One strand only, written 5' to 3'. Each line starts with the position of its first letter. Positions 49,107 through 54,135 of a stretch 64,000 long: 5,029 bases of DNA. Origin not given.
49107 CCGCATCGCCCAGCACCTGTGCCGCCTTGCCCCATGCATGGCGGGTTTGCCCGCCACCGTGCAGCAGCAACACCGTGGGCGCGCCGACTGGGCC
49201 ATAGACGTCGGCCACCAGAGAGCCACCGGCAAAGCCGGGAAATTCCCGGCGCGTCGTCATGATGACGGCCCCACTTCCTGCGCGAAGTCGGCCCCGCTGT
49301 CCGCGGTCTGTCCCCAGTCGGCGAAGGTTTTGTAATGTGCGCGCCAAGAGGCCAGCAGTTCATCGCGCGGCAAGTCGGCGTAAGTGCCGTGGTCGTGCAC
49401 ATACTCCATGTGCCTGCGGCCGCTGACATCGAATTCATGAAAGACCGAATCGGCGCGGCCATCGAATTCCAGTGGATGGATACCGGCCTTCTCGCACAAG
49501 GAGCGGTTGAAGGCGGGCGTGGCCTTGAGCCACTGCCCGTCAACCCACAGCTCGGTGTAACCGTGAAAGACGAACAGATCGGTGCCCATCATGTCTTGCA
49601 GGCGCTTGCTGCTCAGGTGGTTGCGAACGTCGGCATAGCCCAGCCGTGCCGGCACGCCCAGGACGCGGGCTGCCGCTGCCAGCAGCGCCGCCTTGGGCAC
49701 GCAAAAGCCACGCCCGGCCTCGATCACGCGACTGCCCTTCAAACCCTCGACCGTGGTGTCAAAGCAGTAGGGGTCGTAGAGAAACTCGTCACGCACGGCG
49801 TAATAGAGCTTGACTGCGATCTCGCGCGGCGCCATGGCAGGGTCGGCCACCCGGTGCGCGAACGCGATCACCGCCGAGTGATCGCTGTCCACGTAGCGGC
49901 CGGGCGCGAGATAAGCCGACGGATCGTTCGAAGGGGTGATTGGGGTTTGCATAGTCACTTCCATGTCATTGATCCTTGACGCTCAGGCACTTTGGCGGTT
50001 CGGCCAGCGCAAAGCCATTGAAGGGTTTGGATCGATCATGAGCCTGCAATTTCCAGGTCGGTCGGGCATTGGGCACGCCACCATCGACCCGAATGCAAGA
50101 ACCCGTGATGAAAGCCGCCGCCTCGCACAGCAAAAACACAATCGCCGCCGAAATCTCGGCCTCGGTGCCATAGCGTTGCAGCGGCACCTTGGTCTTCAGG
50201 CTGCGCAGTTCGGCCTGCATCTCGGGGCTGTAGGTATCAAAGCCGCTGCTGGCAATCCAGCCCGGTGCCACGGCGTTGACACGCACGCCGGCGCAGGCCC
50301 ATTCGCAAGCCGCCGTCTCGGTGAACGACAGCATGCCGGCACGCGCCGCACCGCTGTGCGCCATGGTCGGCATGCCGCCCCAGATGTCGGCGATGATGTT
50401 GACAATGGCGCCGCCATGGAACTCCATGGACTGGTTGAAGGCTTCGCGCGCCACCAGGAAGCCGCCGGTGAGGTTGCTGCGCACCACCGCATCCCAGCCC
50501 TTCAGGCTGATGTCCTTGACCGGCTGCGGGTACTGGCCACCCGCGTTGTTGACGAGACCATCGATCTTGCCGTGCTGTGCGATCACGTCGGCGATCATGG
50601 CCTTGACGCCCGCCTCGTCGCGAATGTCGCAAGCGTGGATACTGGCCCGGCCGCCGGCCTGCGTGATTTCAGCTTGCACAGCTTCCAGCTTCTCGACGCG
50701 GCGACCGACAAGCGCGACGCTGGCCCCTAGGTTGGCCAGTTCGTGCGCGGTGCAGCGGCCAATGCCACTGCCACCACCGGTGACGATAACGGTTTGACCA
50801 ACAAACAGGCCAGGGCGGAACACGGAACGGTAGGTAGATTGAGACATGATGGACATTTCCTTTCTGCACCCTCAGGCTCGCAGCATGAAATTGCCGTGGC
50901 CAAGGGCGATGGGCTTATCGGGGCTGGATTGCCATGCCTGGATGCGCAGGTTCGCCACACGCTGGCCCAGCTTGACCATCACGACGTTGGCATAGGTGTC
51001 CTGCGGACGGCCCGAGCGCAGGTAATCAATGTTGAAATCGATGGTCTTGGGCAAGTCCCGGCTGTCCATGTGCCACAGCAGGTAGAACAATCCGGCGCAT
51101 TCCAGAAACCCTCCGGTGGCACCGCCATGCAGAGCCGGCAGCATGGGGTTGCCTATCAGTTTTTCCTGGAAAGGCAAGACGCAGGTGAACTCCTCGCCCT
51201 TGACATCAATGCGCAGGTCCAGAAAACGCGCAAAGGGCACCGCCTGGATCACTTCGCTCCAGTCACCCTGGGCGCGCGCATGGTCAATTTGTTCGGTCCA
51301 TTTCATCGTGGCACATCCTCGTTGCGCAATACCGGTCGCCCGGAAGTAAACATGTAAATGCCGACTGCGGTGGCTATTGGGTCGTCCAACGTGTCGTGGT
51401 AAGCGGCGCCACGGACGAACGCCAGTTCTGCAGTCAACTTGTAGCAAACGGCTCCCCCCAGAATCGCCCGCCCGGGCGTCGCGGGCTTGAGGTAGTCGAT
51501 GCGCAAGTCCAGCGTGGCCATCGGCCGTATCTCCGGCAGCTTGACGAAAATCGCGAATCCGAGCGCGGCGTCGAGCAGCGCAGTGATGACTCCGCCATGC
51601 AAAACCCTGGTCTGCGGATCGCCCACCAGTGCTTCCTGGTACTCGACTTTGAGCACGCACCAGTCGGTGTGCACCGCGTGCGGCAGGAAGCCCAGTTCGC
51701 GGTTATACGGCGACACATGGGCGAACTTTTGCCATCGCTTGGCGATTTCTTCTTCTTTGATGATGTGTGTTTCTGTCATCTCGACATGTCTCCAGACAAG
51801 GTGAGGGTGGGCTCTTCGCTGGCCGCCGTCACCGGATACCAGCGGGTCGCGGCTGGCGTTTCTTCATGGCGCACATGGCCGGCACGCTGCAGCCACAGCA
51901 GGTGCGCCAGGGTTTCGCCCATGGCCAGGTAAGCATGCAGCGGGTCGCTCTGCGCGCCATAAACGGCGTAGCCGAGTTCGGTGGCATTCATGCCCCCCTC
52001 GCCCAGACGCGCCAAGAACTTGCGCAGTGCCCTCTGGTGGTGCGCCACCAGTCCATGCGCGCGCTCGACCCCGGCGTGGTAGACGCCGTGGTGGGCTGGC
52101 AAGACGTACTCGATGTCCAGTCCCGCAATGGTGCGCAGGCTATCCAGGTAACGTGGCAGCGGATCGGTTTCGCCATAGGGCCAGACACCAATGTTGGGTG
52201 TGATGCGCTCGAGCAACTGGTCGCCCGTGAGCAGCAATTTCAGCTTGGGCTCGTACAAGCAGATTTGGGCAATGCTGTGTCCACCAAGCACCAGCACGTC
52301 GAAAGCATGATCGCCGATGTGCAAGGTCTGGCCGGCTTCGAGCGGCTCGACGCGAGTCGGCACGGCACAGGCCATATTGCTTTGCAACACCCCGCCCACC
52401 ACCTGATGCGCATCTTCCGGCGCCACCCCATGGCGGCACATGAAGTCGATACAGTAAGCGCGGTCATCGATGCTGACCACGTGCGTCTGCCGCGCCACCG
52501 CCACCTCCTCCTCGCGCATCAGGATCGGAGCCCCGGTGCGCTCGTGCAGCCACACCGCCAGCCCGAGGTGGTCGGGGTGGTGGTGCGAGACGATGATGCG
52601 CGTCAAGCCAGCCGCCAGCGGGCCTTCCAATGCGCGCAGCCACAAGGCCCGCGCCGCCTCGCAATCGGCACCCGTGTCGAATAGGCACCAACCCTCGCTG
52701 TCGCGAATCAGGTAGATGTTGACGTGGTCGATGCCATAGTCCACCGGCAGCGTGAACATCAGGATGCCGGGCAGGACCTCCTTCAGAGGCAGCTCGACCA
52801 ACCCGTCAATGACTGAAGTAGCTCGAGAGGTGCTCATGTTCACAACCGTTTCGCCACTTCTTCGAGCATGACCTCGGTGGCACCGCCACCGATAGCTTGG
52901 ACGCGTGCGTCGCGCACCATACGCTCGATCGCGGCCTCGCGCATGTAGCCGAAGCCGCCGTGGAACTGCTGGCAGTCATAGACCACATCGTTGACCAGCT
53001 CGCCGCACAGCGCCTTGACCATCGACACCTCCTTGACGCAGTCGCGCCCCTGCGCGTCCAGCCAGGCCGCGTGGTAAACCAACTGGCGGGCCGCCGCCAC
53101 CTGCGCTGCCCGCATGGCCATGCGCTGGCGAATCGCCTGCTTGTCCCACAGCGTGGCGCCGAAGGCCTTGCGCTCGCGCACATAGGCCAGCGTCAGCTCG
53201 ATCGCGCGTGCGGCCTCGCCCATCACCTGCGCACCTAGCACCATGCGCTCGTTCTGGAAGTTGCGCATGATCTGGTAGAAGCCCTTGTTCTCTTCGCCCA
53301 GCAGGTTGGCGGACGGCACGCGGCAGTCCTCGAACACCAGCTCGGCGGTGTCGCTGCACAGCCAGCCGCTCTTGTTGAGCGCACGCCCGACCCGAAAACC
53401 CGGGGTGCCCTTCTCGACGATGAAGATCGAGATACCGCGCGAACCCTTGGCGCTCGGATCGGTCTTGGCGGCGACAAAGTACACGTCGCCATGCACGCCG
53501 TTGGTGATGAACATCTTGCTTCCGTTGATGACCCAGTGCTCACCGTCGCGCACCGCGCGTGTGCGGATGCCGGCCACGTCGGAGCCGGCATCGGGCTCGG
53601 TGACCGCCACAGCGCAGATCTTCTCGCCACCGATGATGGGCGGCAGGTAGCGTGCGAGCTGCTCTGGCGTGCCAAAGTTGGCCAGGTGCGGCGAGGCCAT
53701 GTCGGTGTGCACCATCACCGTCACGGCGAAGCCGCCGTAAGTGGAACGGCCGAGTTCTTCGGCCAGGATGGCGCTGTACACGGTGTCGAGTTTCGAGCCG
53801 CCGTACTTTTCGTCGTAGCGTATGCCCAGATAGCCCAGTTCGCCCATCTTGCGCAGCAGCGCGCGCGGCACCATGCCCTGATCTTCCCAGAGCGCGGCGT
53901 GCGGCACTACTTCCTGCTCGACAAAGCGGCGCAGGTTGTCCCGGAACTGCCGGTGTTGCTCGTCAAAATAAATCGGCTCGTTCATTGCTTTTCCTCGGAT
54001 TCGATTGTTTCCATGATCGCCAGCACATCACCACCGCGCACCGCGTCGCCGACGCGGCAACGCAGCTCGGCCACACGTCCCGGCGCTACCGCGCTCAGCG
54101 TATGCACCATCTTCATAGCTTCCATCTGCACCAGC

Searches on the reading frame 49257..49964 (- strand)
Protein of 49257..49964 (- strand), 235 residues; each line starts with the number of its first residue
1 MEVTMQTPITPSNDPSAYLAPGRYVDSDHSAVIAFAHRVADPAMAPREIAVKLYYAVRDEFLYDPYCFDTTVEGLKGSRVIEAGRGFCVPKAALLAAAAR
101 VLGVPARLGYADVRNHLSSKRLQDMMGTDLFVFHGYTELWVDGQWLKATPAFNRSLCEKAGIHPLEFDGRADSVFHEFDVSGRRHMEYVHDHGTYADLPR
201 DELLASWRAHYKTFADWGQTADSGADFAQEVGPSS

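Call 39: search_protein_families(library=pfam, proteins=[window:49257-49964:-], max_evalue=0.00001)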
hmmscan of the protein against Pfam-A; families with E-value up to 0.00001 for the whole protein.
window:49257-49964:- (235 aa): 1 family
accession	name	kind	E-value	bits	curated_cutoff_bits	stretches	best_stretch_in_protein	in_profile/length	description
PF01841.26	Transglut_core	-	5.5e-14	52.8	23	1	34-150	2-108/108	Transglutaminase-like superfamily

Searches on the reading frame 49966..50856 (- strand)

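Call 39: search_protein_families(library=pfam, proteins=[window:49966-50856:-], max_evalue=0.00001)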
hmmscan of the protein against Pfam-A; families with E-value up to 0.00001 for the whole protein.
window:49966-50856:- (296 aa): 4 families
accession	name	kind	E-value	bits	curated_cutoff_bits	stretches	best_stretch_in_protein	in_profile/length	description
PF13561.12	adh_short_C2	-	1.9e-50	172.1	27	1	30-261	6-235/236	Enoyl-(Acyl carrier protein) reductase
PF00106.31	adh_short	-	4.4e-46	157.3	26.6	1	21-205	1-186/195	short chain dehydrogenase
PF08659.16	KR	-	1.7e-14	54.6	22.6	1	22-146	2-130/180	KR domain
PF23441.1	SDR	-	1.6e-09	38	27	1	21-261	8-255/258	SDR-like rossmann domain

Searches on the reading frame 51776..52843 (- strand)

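Call 39: search_protein_families(library=pfam, proteins=[window:51776-52843:-], max_evalue=0.00001)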
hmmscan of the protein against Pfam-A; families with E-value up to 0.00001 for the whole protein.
window:51776-52843:- (355 aa): 1 family
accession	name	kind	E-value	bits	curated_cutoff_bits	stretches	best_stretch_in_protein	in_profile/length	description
PF00753.33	Lactamase_B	-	8.8e-26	91.5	22.7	1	39-251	4-196/196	Metallo-beta-lactamase superfamily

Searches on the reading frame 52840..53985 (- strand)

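Call 39: search_protein_families(library=pfam, proteins=[window:52840-53985:-], max_evalue=0.00001)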
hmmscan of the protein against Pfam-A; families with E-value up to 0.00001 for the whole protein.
window:52840-53985:- (381 aa): 5 families
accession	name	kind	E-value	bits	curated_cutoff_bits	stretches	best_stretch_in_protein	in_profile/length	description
PF00441.29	Acyl-CoA_dh_1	-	9.1e-41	139.9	22.4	1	233-381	1-149/150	Acyl-CoA dehydrogenase, C-terminal domain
PF02771.21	Acyl-CoA_dh_N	-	3.7e-35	121.2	22.9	1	9-121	2-113/113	Acyl-CoA dehydrogenase, N-terminal domain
PF02770.24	Acyl-CoA_dh_M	-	5e-25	87.9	33.3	1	125-221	1-97/97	Acyl-CoA dehydrogenase, middle domain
PF08028.16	Acyl-CoA_dh_2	-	3.5e-15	56.9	22.7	1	249-363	2-126/134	Acyl-CoA dehydrogenase, C-terminal domain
PF22924.1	ACOX_C_alpha1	-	1e-06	29.1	27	1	317-381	104-168/169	Acyl-CoA oxidase, C-alpha1 domain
